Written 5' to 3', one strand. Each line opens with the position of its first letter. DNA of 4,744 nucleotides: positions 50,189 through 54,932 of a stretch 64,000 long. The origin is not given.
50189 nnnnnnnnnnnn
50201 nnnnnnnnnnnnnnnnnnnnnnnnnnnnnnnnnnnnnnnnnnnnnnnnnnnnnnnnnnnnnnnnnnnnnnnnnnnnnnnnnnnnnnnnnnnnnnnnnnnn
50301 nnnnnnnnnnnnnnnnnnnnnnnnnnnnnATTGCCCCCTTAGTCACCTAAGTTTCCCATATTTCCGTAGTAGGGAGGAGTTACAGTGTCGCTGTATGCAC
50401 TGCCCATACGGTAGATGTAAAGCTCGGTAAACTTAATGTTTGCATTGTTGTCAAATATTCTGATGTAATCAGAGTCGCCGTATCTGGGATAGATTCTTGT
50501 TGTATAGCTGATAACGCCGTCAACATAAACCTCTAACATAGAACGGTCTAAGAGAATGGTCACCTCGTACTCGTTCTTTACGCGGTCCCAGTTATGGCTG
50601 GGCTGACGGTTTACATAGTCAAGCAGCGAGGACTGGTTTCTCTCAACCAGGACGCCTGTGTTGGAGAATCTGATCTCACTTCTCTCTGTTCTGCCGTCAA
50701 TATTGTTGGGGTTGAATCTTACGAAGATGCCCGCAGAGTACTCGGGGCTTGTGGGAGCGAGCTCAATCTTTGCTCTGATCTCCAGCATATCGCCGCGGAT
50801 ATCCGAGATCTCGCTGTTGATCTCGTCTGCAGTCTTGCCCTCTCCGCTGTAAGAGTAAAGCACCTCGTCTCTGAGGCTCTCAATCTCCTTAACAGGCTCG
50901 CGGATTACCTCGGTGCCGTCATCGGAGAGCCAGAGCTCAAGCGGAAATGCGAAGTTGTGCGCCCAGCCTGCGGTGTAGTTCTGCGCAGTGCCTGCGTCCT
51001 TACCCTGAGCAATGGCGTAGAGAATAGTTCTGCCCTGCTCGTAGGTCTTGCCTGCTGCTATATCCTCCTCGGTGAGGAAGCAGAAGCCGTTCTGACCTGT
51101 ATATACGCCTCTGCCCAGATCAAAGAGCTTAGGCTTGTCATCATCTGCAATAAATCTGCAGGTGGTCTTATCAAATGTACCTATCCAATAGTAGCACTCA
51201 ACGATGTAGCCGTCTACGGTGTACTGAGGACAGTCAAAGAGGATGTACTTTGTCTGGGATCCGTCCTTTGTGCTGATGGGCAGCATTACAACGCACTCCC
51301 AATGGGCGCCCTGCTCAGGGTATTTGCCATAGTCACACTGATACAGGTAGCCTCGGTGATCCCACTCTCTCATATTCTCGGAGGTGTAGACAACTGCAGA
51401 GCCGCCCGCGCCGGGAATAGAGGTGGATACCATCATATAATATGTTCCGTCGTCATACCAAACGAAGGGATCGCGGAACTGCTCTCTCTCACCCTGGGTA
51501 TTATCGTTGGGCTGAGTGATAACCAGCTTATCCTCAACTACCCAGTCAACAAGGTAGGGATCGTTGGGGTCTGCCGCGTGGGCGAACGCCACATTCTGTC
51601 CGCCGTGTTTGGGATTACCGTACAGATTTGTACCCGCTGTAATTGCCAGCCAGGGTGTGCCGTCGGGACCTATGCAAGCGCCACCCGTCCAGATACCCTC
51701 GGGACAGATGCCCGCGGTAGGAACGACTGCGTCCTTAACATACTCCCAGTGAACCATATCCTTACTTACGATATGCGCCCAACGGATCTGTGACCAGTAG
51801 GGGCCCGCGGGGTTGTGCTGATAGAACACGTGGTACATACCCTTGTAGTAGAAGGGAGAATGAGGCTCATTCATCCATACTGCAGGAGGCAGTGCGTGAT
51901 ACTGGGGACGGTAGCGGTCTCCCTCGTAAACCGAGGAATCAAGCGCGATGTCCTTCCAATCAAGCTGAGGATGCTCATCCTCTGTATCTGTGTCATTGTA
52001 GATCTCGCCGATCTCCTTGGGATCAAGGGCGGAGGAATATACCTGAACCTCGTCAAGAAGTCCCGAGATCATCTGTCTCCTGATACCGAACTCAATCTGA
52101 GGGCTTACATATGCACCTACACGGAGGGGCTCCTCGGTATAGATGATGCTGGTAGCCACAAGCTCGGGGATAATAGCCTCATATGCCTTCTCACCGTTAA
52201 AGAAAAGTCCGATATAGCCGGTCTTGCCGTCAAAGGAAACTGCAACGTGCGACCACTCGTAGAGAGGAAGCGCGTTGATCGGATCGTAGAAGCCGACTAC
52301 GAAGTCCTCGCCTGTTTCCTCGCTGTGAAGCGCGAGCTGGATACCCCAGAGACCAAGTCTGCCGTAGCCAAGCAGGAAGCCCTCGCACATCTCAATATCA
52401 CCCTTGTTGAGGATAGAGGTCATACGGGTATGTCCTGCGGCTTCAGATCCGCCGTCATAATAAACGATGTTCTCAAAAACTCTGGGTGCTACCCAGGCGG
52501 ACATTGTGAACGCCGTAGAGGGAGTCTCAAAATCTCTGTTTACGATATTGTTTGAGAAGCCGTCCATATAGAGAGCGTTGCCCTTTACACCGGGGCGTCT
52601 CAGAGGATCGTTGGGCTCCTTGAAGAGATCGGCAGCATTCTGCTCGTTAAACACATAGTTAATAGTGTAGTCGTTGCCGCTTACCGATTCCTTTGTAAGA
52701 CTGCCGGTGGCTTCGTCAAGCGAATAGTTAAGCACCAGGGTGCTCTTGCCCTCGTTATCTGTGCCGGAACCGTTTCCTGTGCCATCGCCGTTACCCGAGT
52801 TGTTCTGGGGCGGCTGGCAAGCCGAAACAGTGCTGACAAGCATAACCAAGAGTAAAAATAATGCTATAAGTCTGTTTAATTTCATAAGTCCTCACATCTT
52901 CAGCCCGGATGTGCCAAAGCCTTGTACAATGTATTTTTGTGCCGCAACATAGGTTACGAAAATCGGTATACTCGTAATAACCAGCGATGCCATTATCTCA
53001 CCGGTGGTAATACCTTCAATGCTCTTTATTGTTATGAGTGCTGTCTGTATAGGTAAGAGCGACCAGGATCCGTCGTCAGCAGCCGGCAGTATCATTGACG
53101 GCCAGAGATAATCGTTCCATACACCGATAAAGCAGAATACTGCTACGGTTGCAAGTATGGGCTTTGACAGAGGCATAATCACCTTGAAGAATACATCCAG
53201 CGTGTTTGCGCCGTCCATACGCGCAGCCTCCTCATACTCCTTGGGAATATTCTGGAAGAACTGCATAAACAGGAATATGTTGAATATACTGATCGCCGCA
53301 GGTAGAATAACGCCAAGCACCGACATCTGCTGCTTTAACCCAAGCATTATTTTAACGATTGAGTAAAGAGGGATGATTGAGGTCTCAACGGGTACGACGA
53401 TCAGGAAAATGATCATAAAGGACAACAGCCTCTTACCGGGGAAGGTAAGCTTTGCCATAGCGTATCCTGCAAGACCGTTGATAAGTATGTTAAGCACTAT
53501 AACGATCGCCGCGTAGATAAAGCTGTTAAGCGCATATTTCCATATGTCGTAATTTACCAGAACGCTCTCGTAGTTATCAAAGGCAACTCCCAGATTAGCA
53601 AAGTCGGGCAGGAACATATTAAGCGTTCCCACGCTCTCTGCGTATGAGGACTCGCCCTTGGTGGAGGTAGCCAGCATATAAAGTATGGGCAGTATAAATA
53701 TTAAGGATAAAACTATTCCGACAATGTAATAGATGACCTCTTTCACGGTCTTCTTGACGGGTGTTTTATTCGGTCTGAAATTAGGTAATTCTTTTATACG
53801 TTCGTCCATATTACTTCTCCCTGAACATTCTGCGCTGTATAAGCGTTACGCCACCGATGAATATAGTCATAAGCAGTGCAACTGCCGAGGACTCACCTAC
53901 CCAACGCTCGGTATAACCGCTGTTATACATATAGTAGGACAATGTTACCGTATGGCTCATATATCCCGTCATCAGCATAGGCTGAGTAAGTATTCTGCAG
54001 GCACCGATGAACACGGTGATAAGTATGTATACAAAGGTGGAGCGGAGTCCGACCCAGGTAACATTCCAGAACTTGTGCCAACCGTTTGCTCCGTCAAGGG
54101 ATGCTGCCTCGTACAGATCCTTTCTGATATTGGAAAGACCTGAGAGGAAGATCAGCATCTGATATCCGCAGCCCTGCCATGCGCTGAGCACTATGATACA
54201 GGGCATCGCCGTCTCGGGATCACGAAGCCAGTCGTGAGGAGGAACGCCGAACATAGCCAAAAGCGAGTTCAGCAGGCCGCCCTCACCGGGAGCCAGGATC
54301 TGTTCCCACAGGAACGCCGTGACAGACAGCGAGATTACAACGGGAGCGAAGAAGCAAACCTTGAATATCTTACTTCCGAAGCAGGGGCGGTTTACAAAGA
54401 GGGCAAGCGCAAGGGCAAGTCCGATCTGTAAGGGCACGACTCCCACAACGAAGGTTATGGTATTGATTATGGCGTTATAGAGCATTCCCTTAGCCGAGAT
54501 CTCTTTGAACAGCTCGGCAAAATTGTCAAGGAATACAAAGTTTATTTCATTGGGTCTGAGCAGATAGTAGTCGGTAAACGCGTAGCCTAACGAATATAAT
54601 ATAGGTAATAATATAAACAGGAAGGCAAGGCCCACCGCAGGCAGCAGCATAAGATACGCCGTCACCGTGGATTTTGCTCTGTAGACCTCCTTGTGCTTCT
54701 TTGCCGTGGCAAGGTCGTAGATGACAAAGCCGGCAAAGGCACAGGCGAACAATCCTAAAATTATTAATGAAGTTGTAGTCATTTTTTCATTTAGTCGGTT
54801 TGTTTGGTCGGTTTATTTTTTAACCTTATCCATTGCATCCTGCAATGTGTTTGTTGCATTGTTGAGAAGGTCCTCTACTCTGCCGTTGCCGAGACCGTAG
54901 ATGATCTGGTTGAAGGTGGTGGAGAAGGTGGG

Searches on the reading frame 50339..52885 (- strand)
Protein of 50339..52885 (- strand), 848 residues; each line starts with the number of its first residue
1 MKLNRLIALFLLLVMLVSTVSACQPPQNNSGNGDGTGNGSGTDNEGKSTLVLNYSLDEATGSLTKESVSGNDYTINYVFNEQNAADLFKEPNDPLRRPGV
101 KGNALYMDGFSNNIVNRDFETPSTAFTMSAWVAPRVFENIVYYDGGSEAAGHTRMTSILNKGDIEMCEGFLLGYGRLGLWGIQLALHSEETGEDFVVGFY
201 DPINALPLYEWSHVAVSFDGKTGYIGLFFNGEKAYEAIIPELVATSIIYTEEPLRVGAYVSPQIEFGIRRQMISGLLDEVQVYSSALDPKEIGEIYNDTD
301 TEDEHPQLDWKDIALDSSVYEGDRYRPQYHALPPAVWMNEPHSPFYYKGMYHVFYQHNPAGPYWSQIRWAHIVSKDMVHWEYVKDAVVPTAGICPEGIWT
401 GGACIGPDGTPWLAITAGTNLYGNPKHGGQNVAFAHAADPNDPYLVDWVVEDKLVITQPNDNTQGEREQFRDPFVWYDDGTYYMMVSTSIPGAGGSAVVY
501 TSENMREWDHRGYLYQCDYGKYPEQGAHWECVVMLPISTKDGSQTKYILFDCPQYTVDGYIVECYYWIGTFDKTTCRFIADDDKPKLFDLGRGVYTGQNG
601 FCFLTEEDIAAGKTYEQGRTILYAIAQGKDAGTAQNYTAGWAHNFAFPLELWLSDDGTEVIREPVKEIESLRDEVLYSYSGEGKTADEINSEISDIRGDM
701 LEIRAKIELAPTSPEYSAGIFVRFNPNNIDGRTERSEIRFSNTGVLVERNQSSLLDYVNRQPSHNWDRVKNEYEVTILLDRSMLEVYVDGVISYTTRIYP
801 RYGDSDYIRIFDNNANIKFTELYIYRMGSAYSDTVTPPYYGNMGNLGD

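Call 3: search_protein_families(library=pfam, proteins=[window:50339-52885:-], max_evalue=0.1)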
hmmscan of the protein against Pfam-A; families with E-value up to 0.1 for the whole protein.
window:50339-52885:- (848 aa): 5 families
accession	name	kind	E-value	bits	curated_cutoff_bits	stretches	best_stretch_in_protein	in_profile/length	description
PF00251.26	Glyco_hydro_32N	-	1.8e-57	195.7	22.1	1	330-664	1-307/307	Glycosyl hydrolases family 32 N-terminal domain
PF08244.19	Glyco_hydro_32C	-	6.9e-15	55.9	21.9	1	667-825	1-157/158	Glycosyl hydrolases family 32 C terminal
PF13385.13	Laminin_G_3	-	2.8e-14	53.9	27.6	1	119-292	12-150/151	Concanavalin A-like lectin/glucanases superfamily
PF16346.12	GH32_BT1760-like_C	-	0.00016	22.1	31.4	1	770-801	124-155/176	GH32, BT1760-like, C-terminal domain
PF04616.20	Glyco_hydro_43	-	0.0078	16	32.2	0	470-512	10-50/288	Glycosyl hydrolases family 43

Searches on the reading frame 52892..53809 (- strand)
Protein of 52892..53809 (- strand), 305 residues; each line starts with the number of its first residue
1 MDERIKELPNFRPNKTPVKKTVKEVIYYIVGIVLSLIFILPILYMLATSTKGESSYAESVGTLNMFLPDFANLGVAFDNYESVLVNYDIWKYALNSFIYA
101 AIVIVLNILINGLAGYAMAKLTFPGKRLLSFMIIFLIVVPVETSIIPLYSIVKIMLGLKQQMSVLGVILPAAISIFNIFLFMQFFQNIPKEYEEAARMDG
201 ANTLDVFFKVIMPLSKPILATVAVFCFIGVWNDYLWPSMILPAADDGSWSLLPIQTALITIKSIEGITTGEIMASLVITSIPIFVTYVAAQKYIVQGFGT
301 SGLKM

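Call 19: search_protein_families(library=pfam, proteins=[window:52892-53809:-], max_evalue=0.001)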
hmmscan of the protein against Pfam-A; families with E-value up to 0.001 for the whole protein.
window:52892-53809:- (305 aa): 1 family
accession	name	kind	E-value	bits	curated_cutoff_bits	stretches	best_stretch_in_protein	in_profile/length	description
PF00528.27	BPD_transp_1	-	4.2e-21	76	26.4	1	113-296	3-180/184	Binding-protein-dependent transport system inner membrane component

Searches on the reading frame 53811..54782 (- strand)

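Call 19: search_protein_families(library=pfam, proteins=[window:53811-54782:-], max_evalue=0.001)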
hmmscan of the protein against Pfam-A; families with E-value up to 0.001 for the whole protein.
window:53811-54782:- (323 aa): 1 family
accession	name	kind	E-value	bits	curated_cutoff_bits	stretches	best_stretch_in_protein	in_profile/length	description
PF00528.27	BPD_transp_1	-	2.4e-11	44.2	26.4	1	120-319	2-182/184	Binding-protein-dependent transport system inner membrane component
